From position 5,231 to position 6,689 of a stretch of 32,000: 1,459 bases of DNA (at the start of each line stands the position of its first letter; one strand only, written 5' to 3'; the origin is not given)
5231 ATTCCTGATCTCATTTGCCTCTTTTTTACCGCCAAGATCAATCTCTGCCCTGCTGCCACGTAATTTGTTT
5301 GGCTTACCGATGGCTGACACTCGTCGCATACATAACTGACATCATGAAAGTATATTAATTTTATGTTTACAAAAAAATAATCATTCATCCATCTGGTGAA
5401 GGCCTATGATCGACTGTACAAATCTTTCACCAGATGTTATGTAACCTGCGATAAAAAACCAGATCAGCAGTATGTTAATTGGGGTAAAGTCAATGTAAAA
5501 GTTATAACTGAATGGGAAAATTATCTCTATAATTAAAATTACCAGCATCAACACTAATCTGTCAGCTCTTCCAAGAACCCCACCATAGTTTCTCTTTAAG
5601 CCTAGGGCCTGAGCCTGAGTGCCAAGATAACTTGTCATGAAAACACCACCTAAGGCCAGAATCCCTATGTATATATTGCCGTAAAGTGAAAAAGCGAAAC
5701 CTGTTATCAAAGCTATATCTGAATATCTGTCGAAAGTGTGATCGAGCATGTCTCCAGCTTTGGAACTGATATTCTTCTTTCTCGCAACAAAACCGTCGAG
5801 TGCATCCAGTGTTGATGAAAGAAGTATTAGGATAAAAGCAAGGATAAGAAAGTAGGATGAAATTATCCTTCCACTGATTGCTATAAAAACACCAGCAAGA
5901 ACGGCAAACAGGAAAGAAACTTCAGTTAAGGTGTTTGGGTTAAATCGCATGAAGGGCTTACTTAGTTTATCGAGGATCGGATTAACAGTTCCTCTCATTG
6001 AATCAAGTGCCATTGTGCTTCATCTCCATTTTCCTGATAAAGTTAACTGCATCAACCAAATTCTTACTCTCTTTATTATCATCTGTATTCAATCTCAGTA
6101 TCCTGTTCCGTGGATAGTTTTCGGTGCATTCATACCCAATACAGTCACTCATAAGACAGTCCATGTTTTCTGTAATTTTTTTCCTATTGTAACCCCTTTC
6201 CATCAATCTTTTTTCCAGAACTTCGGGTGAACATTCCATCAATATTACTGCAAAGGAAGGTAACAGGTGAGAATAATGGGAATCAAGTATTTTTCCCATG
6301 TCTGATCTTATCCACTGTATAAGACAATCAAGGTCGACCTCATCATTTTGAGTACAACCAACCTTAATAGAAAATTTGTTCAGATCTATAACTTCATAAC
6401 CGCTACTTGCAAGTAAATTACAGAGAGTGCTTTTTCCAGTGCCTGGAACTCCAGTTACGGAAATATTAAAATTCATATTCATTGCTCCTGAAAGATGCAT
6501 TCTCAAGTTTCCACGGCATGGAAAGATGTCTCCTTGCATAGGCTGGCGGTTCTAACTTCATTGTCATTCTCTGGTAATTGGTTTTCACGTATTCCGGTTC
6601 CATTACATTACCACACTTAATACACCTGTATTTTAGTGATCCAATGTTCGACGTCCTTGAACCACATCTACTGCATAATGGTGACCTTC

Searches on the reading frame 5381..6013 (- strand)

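Call 81: search_protein_families(library=pfam, proteins=[window:5381-6013:-], max_evalue=0.00001)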
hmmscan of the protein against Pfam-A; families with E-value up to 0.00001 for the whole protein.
window:5381-6013:- (210 aa): 1 family
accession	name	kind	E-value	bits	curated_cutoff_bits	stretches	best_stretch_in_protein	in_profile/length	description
PF01066.26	CDP-OH_P_transf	-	1.8e-13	51.6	22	1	26-164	4-135/152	CDP-alcohol phosphatidyltransferase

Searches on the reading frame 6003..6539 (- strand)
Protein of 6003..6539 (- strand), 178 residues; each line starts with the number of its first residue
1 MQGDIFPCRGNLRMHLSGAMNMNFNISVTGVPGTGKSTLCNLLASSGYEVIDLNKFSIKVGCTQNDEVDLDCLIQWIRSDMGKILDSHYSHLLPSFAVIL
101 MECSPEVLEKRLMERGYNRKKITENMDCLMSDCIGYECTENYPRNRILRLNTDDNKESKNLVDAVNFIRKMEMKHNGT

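Call 81: search_protein_families(library=pfam, proteins=[window:6003-6539:-], max_evalue=0.00001)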
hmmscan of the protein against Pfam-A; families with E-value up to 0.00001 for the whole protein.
window:6003-6539:- (178 aa): 1 family
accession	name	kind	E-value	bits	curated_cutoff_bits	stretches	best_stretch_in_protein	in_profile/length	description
PF13238.12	AAA_18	-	1.9e-15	57.9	29.4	1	26-128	1-124/128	AAA domain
